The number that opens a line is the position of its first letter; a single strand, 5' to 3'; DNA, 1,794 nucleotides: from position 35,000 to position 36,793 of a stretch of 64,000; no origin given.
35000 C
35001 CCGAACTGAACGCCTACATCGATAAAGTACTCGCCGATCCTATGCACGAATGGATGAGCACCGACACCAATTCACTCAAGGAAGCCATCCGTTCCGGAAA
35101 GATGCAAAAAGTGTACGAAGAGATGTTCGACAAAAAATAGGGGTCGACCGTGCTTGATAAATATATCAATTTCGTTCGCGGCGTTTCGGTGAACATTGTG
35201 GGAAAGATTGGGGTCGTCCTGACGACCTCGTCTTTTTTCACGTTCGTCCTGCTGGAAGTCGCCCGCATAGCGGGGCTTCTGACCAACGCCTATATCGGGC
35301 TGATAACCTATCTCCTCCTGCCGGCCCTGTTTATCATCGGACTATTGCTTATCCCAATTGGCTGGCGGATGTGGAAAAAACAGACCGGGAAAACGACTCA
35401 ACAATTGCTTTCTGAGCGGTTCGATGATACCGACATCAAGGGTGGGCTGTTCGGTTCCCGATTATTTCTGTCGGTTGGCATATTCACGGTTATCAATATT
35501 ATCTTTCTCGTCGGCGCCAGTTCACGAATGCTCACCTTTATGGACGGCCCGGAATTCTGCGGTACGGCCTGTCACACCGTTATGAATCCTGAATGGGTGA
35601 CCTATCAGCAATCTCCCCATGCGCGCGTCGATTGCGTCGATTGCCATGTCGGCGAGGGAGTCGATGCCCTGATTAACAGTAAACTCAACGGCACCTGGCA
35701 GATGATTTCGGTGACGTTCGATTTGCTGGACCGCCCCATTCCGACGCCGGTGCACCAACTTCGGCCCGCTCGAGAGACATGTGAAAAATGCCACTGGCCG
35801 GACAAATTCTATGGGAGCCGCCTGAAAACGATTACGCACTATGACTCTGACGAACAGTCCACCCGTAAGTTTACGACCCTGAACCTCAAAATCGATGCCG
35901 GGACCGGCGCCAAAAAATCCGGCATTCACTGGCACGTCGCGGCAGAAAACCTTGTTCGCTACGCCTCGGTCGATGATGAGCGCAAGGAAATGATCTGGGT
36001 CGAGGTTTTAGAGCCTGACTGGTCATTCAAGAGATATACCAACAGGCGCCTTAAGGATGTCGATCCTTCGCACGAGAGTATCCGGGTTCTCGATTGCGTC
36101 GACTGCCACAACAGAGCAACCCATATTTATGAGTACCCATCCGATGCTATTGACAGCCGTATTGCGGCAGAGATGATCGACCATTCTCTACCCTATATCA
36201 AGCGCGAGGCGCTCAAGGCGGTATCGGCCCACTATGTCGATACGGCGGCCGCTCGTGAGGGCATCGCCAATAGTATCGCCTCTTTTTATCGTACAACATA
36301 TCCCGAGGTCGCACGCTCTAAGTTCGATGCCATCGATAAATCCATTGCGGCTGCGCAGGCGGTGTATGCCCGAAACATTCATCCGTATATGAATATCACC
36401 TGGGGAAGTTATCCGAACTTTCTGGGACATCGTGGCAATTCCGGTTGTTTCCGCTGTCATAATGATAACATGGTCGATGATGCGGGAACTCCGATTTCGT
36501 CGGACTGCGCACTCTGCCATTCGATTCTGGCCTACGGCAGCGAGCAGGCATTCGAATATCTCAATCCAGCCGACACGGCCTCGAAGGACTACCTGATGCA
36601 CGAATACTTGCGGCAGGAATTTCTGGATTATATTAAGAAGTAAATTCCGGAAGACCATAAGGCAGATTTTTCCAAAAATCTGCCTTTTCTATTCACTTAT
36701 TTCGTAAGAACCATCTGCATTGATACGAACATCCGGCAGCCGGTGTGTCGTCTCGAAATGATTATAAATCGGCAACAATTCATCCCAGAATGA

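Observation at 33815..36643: Two-gene multihaem module: periplasmic octahaem HAO/OTR-like cytochrome plus membrane-anchored hexahaem cytochrome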

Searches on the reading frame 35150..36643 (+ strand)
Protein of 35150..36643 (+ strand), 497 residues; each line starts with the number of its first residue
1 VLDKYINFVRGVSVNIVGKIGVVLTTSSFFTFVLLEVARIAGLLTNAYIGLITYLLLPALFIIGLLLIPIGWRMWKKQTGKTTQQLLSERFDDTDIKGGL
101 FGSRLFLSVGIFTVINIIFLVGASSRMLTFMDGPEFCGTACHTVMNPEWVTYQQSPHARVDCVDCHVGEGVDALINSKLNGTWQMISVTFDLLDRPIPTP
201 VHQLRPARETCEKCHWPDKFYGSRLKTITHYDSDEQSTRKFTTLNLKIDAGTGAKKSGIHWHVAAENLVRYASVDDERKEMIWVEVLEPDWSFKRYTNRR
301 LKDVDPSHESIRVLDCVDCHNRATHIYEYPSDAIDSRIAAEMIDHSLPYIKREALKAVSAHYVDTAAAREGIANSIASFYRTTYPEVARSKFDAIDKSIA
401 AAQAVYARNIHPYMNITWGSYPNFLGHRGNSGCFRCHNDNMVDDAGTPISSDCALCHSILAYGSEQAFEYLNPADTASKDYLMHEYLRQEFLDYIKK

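Call 4: search_protein_families(library=pfam, proteins=[window:35150-36643:+], max_evalue=1)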
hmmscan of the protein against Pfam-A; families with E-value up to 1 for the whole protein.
window:35150-36643:+ (497 aa): 8 families
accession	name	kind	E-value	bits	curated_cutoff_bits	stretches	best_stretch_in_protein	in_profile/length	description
PF03264.19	Cytochrom_NNT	-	4.8e-08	33.4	24.1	1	111-190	13-96/174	NapC/NirT cytochrome c family, N-terminal region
PF09699.15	Paired_CXXCH_1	-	7.2e-07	29.2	20.6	1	421-441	20-40/41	Doubled CXXCH motif (Paired_CXXCH_1)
PF14522.11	Cytochrome_C7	-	2.1e-05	24.7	24.8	1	431-458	43-67/67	Cytochrome c7 and related cytochrome c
PF14537.11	Cytochrom_c3_2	-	0.00017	22.4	25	1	430-466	5-42/79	Cytochrome c3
PF22113.1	Mtrc-MtrF_II-IV_dom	-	0.00018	21.5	30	1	152-224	74-134/176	Outer membrane cytochrome MtrC/MtrF-like, domains II/IV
PF02085.21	Cytochrom_CIII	-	0.0006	20.6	22.9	0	148-168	19-39/101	Class III cytochrome C family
PF16694.10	Cytochrome_P460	-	0.37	11.6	27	1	288-323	85-117/125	Cytochrome P460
PF07332.16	Phage_holin_3_6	-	0.88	10.1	28.4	1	18-83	41-101/116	Putative Actinobacterial Holin-X, holin superfamily III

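Call 5: search_protein_families(library=ncbifam, proteins=[window:35150-36643:+], max_evalue=1)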
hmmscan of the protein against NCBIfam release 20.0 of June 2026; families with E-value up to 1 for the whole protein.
window:35150-36643:+ (497 aa): 13 families
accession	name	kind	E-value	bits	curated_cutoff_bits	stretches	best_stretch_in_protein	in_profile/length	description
TIGR03153.1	cytochr_NrfH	equivalog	6.7e-17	61.8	134.2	1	110-215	4-109/138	cytochrome c nitrite reductase small subunit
NF011606.0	PRK15032.1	equivalog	0.00013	21.3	455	1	108-185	22-100/390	pentaheme c-type cytochrome TorC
NF051471.1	cytcCgr1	equivalog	0.00031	20.4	340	1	113-161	12-61/204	cytochrome c-type protein Cgr1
TIGR02162.1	torC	equivalog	0.00068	19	478.2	1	111-185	18-100/387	pentaheme c-type cytochrome TorC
TIGR04315.1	octaheme_Shew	subfamily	0.0026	16.9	375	1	137-326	74-232/440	tetrathionate reductase family octaheme c-type cytochrome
NF047727.1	4hemeCytCCctA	equivalog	0.0037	17.4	180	1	427-464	34-71/109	tetraheme c-type cytochrome CctA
NF007906.0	PRK10617.1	equivalog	0.012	15.4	349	1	114-208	35-133/200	cytochrome c-type protein NapC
TIGR03507.1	decahem_SO1788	subfamily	0.016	13.7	209.3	1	139-265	247-352/672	OmcA/MtrC family decaheme c-type cytochrome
NF045713.1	CxxCH_16_HmcA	equivalog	0.031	12.9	400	1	140-244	116-207/541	sulfate respiration complex hexadecaheme cytochrome HmcA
TIGR01905.1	paired_CXXCH_1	subfamily_domain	0.074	13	25.2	0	422-441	21-40/41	doubled CXXCH domain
NF002046.0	PRK00872.1-2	equivalog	0.082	13.1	184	1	335-382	11-57/95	hypothetical protein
NF041781.1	mnquin_red_QrcA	equivalog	0.21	11.2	180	0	431-466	44-80/174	menaquinone reductase multiheme cytochrome c subunit QrcA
NF041028.1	decahem_GSU2203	exception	0.65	9.2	325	0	428-458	198-230/317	GSU2203 family decaheme c-type cytochrome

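Call 7: search_solved_structures(query=window:35150-36643:+, max_evalue=10, show_alignments=3)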
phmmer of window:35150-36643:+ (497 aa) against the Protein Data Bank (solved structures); distinct sequences matched with E-value up to 10: 5.
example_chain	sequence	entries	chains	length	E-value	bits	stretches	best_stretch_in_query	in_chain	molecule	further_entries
2j7a_C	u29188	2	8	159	2.1e-05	26.7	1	106-171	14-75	CYTOCHROME C QUINOL DEHYDROGENASE NRFH | NAPC/NIRT CYTOCHROME C FAMILY PROTEIN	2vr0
2m67_A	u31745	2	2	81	0.11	14.4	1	17-70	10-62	MerF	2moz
2h3o_A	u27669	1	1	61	0.34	12.8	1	20-70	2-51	MerF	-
2lj2_A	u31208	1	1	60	0.34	12.8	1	20-70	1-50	MerF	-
9h91_N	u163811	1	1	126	0.89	11.4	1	326-410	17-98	50S ribosomal protein L17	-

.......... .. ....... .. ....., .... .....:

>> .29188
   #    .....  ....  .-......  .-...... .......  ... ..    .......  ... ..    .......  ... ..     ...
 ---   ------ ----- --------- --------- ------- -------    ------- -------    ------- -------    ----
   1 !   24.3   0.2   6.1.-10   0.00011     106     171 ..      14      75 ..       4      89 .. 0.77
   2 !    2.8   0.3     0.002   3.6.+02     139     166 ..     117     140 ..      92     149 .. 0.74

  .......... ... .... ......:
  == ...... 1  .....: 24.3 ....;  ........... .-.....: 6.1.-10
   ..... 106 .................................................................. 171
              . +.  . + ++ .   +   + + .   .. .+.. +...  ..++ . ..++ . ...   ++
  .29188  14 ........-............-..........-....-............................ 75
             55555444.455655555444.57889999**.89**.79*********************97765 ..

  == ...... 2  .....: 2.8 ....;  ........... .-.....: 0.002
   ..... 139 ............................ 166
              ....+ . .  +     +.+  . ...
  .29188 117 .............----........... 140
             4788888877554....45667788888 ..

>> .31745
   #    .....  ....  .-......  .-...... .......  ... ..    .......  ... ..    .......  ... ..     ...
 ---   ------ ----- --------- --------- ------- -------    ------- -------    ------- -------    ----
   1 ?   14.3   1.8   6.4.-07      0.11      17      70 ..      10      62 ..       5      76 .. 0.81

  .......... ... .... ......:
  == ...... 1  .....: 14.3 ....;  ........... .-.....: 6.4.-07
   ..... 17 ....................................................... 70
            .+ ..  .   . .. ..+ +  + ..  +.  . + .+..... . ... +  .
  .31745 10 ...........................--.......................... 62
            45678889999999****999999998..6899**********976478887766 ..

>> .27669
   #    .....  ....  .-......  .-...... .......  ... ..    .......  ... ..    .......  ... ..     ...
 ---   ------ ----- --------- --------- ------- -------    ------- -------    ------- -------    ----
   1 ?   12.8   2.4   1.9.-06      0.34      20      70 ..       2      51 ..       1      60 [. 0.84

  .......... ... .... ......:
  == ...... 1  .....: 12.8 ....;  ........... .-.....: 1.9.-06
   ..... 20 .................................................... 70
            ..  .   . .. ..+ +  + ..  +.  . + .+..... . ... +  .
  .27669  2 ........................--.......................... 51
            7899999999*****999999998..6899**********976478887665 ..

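Call 8: find_homologous_proteins(query=window:35150-36643:+, max_evalue=0.001)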
Query window:35150-36643:+ (497 aa): 7836 proteins with E <= 0.001 among 8000 candidates; the best 120 are listed.
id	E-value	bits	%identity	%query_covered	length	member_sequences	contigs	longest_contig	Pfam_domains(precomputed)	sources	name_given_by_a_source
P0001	0.0e+0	1166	100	100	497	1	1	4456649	PF09699.16,PF03264.20,PF14522.12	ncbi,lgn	ncbi:MAG: NapC/NirT family cytochrome c [Candidatus Zixiibacteriota bacterium]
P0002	0.0e+0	1025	85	100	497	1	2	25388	PF03264.20,PF02085.22,PF14522.12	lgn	-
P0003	4.1e-283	958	79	100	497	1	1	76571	PF03264.20,PF14522.12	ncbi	-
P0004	4.8e-257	872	72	99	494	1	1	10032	PF03264.20,PF14522.12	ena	-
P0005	1.2e-231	788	67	99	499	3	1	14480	PF03264.20,PF14522.12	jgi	jgi:hypothetical protein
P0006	1.9e-230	784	64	100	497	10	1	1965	PF14537.12,PF03264.20,PF14522.12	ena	-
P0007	1.2e-226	771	65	100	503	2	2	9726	PF03264.20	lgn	-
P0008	1.5e-226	771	65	100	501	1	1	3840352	PF14537.12,PF03264.20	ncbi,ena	-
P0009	2.6e-225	767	63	99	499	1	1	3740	PF03264.20,PF14522.12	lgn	-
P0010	5.1e-225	766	63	99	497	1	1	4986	PF03264.20,PF14522.12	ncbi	-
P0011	8.0e-225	765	64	100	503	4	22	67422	PF03264.20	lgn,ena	-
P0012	1.1e-224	765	64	100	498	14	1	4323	PF03264.20,PF14522.12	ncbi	-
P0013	1.3e-224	765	64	100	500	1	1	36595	PF03264.20,PF02085.22,PF14522.12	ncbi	-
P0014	1.4e-223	761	64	99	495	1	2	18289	PF03264.20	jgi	-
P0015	4.9e-223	759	63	100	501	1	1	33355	PF03264.20,PF00908.24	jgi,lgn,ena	-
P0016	6.7e-223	759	65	100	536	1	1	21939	PF03264.20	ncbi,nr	ncbi:hypothetical protein GF420_00235 [candidate division GN15 bacterium]|nr:hypothetical protein [c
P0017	2.1e-222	757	64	100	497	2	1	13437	PF14537.12,PF03264.20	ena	-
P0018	1.0e-221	755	63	100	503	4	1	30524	PF03264.20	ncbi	-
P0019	3.9e-221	753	62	100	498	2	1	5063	PF03264.20,PF00908.24,PF14522.12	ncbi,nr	ncbi:MAG: hypothetical protein GF310_02475 [candidate division Zixibacteria bacterium]|nr:hypothetic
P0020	3.9e-221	753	62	99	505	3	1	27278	PF03264.20,PF14522.12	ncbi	-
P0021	4.0e-221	753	64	100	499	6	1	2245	PF14537.12,PF03264.20,PF14522.12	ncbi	-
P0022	1.3e-220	751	61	99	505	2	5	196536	PF03264.20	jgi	-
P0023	2.9e-220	750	63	100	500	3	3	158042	PF03264.20,PF14522.12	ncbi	-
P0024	4.5e-220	750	64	99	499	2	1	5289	PF14537.12,PF03264.20,PF14522.12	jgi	jgi:hypothetical protein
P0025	2.5e-218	744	62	99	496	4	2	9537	PF14537.12,PF03264.20,PF14522.12,PF22113.2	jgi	jgi:hypothetical protein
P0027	3.3e-218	744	61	99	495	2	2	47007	PF03264.20,PF14522.12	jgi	-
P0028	4.0e-218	743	63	99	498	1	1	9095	PF14537.12,PF03264.20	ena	-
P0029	4.0e-218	743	62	99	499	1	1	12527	PF14537.12,PF03264.20,PF02085.22,PF14522.12,PF22113.2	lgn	-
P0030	4.1e-218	743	62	99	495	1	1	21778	PF03264.20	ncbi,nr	ncbi:MAG: cytochrome C [candidate division Zixibacteria bacterium]|nr:cytochrome C [candidate divisi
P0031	6.5e-218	743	62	100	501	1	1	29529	PF03264.20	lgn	-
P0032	1.8e-217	741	61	100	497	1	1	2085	PF03264.20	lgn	-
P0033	5.5e-217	739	63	100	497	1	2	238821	PF14537.12,PF03264.20,PF14522.12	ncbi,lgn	-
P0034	7.1e-217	739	63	100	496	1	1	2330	PF14537.12,PF03264.20,PF14522.12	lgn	-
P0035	9.5e-217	739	61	99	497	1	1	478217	PF03264.20,PF14522.12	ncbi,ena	-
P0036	1.2e-216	738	61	99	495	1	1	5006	PF03264.20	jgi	jgi:hypothetical protein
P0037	1.4e-216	738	62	99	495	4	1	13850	PF03264.20,PF14522.12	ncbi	-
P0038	2.5e-216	737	62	100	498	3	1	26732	PF03264.20,PF14522.12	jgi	-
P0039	3.5e-216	737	62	99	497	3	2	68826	PF03264.20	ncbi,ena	-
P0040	5.0e-216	736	61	99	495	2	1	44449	PF03264.20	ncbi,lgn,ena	-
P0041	5.9e-216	736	63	98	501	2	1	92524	PF03264.20,PF14522.12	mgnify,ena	mgnify:CR=1 FL=1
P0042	6.6e-216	736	62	98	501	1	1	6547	PF03264.20,PF14522.12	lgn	-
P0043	7.1e-216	736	62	99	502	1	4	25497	PF03264.20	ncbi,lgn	-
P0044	1.1e-215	735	62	98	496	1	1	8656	PF03264.20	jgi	jgi:hypothetical protein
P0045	1.3e-215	735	61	99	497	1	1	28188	PF03264.20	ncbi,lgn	ncbi:MAG: cytochrome C [Candidatus Zixiibacteriota bacterium]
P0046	1.7e-215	735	62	100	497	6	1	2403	PF03264.20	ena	-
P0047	1.9e-215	734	60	100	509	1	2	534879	PF14537.12,PF03264.20,PF14522.12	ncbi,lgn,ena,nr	ncbi:MAG: NapC/NirT family cytochrome c [candidate division Zixibacteria bacterium]|nr:NapC/NirT fam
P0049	2.5e-215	734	61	100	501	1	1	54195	PF03264.20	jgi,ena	-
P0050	2.6e-215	734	62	100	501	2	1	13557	PF03264.20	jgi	-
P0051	5.4e-215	733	62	99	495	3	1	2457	PF03264.20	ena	-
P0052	6.2e-215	733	63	99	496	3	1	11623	PF14537.12,PF03264.20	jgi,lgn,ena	-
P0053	7.3e-215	733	62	100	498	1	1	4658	PF03264.20,PF14522.12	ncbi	-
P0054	7.9e-215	732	60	99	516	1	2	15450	PF03264.20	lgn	-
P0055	1.3e-214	732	63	99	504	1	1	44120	PF03264.20,PF14522.12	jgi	-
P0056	3.2e-214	730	61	99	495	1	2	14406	PF03264.20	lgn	-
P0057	4.6e-214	730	61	100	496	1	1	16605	PF14537.12,PF03264.20,PF14522.12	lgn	-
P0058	7.6e-214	729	59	99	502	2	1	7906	PF03264.20,PF14522.12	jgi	-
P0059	3.5e-213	727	61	99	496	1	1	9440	PF03264.20,PF14522.12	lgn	-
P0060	5.7e-213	726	61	100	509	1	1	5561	PF03264.20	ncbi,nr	ncbi:cytochrome C [candidate division GN15 bacterium]|nr:cytochrome C [candidate division GN15 bacte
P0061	7.3e-213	726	60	100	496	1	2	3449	PF03264.20,PF14522.12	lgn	-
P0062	7.4e-213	726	61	99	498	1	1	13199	PF14537.12,PF03264.20,PF14522.12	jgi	-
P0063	1.2e-212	725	60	99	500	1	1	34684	PF03264.20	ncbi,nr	ncbi:MAG: NapC/NirT family cytochrome c [candidate division Zixibacteria bacterium]|nr:NapC/NirT fam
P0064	1.2e-212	725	59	99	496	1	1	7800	PF03264.20,PF14522.12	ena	-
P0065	1.4e-212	725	60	99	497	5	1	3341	PF03264.20,PF14522.12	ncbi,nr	ncbi:MAG: hypothetical protein GF404_05890 [candidate division Zixibacteria bacterium]|nr:hypothetic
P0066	1.6e-212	725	60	99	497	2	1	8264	PF03264.20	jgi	jgi:hypothetical protein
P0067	2.1e-212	724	61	99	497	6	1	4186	PF03264.20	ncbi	-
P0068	2.5e-212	724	60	99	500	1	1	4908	PF03264.20,PF14522.12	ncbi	-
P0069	3.3e-212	724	60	98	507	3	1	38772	PF03264.20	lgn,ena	-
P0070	4.0e-212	723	60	99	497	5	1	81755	PF03264.20,PF14522.12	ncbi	-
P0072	5.7e-212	723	61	99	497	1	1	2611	PF03264.20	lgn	-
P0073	7.3e-212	723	61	99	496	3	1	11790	PF03264.20,PF14522.12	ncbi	-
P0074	1.7e-211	721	60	99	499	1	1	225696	PF03264.20,PF14522.12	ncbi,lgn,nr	ncbi:MAG: NapC/NirT family cytochrome c [Melioribacteraceae bacterium]|nr:NapC/NirT family cytochrom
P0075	2.0e-211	721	61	99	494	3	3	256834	PF03264.20,PF14522.12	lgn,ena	-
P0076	2.1e-211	721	60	99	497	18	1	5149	PF03264.20,PF14522.12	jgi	-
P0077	2.2e-211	721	62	99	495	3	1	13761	PF03264.20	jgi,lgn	-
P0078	2.2e-211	721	61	100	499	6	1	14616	PF03264.20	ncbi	-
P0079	3.4e-211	720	60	100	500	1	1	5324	PF03264.20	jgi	-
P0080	3.5e-211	720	60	100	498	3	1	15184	PF03264.20,PF14522.12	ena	-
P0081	3.5e-211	720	61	99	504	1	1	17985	PF03264.20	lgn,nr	nr:NapC/NirT family cytochrome c [candidate division Zixibacteria bacterium]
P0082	3.6e-211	720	61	100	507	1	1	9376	PF03264.20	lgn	-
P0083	3.6e-211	720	61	99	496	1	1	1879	PF03264.20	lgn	-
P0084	3.7e-211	720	60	100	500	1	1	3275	PF03264.20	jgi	-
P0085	3.9e-211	720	60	99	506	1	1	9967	PF03264.20,PF14522.12,PF22113.2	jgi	-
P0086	4.0e-211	720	61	99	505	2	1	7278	PF03264.20,PF14522.12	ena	-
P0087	4.1e-211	720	60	100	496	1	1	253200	PF03264.20,PF14522.12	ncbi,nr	ncbi:MAG: NapC/NirT family cytochrome c [Melioribacteraceae bacterium]|nr:NapC/NirT family cytochrom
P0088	4.7e-211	720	61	99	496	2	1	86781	PF03264.20,PF14522.12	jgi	jgi:hypothetical protein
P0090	8.7e-211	719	60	99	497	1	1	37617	PF03264.20,PF14522.12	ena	-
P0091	9.6e-211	719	60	99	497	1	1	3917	PF03264.20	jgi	jgi:hypothetical protein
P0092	1.1e-210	719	59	100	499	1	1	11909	PF03264.20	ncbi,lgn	-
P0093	1.4e-210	718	60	99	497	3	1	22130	PF03264.20,PF14522.12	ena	-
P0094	1.5e-210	718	61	100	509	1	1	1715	PF03264.20,PF14522.12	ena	-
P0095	1.6e-210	718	61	99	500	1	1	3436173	PF03264.20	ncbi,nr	ncbi:MAG: NapC/NirT family cytochrome c [Candidatus Zixiibacteriota bacterium]|nr:MAG: NapC/NirT fam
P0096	1.8e-210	718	61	99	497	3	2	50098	PF14537.12,PF03264.20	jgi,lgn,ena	-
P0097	2.3e-210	718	61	100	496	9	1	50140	PF03264.20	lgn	-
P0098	3.0e-210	717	61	99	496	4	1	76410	PF03264.20,PF14522.12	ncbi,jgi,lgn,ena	-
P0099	3.0e-210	717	60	99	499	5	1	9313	PF03264.20,PF14522.12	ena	-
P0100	3.5e-210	717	61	99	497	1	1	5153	PF03264.20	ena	-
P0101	3.6e-210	717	60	99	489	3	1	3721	PF14537.12,PF03264.20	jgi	-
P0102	4.6e-210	717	59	99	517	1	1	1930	PF14537.12,PF03264.20,PF14522.12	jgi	-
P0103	8.0e-210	716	58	100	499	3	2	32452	PF03264.20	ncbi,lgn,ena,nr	ncbi:MAG: NapC/NirT family cytochrome c [candidate division Zixibacteria bacterium]|nr:NapC/NirT fam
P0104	8.5e-210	716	60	99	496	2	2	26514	PF03264.20,PF22113.2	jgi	-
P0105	8.9e-210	716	59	99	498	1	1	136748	PF03264.20,PF14522.12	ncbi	ncbi:MAG: NapC/NirT family cytochrome c [bacterium]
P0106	8.9e-210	716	59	98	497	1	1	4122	PF03264.20,PF14522.12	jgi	-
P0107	9.7e-210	716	60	100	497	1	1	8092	PF14537.12,PF03264.20,PF14522.12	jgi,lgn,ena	-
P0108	1.1e-209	715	61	99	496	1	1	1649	PF03264.20,PF14522.12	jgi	jgi:hypothetical protein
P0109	1.2e-209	715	60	100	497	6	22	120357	PF03264.20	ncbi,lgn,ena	-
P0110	1.5e-209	715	58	99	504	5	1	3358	PF03264.20,PF14522.12,PF22113.2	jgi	-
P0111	2.1e-209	714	60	99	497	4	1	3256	PF03264.20,PF14522.12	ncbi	-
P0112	3.2e-209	714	61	100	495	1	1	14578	PF03264.20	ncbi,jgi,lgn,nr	ncbi:MAG: NapC/NirT family cytochrome c [Calditrichaceae bacterium]|nr:NapC/NirT family cytochrome c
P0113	3.6e-209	714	61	99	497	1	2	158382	PF14537.12,PF03264.20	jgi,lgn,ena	-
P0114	3.9e-209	714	61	100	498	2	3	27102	PF03264.20,PF14522.12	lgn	-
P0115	4.3e-209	713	60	98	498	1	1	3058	PF03264.20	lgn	-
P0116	4.3e-209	713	59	100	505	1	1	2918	PF03264.20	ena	-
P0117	4.4e-209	713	60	99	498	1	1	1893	PF03264.20,PF14522.12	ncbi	-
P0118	4.6e-209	713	61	99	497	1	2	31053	PF03264.20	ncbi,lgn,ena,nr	ncbi:MAG: NapC/NirT family cytochrome c [candidate division Zixibacteria bacterium]|nr:NapC/NirT fam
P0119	4.6e-209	713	60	99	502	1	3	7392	PF14537.12,PF03264.20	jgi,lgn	-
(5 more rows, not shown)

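Call 20: find_encoding_contigs(protein=P0074, flank=8000, max_places=2)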
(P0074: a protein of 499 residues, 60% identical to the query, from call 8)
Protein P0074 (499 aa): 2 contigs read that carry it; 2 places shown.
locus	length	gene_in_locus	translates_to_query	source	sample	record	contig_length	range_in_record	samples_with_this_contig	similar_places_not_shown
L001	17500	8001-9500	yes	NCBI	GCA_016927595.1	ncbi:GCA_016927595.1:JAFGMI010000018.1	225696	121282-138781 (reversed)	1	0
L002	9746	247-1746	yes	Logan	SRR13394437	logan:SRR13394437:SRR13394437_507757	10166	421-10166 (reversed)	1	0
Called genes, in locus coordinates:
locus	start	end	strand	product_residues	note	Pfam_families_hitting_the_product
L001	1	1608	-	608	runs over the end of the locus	PF07837:FTCD_N, PF02971:FTCD, PF04961:FTCD_C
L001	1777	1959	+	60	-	PF06945:DUF1289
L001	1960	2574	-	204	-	PF04367:DUF502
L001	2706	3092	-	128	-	PF13646:HEAT_2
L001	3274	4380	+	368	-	PF12801:Fer4_5, PF00037:Fer4 (faint), PF12838:Fer4_7 (faint), PF12801:Fer4_5, PF13237:Fer4_10, PF14697:Fer4_21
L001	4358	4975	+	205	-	PF03264:Cytochrom_NNT, PF14522:Cytochrome_C7 (faint), PF22113:Mtrc-MtrF_II-IV_dom (faint)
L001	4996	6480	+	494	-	PF02335:Cytochrom_C552, PF14522:Cytochrome_C7 (faint)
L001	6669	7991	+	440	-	PF13435:Cytochrome_C554 (faint), PF14522:Cytochrome_C7 (faint), PF13447:Multi-haem_cyto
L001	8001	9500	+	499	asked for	PF03264:Cytochrom_NNT (weak), PF14522:Cytochrome_C7 (faint)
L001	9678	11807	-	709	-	PF11845:Tll0287-like, PF00015:MCPsignal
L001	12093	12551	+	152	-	PF00355:Rieske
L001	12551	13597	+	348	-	PF01292:Ni_hydr_CYTB (faint), PF00033:Cytochrome_B, PF14358:DUF4405 (weak), PF13631:Cytochrom_B_N_2, PF00032:Cytochrom_B_C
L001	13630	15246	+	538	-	PF13435:Cytochrome_C554 (faint), PF09699:Paired_CXXCH_1 (faint), PF13447:Multi-haem_cyto, PF14522:Cytochrome_C7 (faint)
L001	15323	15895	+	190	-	-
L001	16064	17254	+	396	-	PF13596:PAS_10, PF08448:PAS_4, PF00512:HisKA (weak), PF02518:HATPase_c, PF13589:HATPase_c_3 (weak)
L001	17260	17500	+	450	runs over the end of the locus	PF00072:Response_reg, PF00158:Sigma54_activat, PF14532:Sigma54_activ_2, PF25601:AAA_lid_14, PF02954:HTH_8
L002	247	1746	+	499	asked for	PF03264:Cytochrom_NNT (weak), PF14522:Cytochrome_C7 (faint)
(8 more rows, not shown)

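Call 21: find_encoding_contigs(protein=P0112, flank=8000, max_places=2)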
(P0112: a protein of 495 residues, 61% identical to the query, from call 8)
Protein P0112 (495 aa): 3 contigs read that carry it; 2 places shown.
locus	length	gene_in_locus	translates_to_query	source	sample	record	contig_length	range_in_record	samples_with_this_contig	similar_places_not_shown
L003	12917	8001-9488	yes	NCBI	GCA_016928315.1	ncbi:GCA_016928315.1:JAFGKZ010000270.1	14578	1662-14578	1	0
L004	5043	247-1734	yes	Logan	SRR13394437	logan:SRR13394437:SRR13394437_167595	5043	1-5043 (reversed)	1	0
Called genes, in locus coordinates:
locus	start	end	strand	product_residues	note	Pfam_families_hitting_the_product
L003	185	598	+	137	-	PF02082:Rrf2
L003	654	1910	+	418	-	PF04282:DUF438, PF01814:Hemerythrin, PF08448:PAS_4 (weak), PF13596:PAS_10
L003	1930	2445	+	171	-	PF08984:DUF1858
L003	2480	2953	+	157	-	PF01814:Hemerythrin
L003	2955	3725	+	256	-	PF01209:Ubie_methyltran (weak), PF02353:CMAS (weak), PF13489:Methyltransf_23, PF13649:Methyltransf_25, PF13847:Methyltransf_31, PF08241:Methyltransf_11, PF08242:Methyltransf_12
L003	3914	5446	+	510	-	PF03929:PepSY_TM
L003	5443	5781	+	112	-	-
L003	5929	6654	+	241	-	PF13372:Alginate_exp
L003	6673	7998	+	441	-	PF09699:Paired_CXXCH_1 (faint), PF13435:Cytochrome_C554 (faint), PF14537:Cytochrom_c3_2 (faint), PF14522:Cytochrome_C7 (weak), PF13447:Multi-haem_cyto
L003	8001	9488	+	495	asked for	PF03264:Cytochrom_NNT (weak)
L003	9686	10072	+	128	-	PF13366:PDDEXK_3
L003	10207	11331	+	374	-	PF02458:Transferase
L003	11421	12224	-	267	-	PF01569:PAP2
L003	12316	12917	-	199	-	PF06977:SdiA-regulated, PF13449:Phytase-like (faint), PF24684:Vgb_lyase (faint)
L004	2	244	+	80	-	?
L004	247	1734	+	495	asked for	PF03264:Cytochrom_NNT (weak)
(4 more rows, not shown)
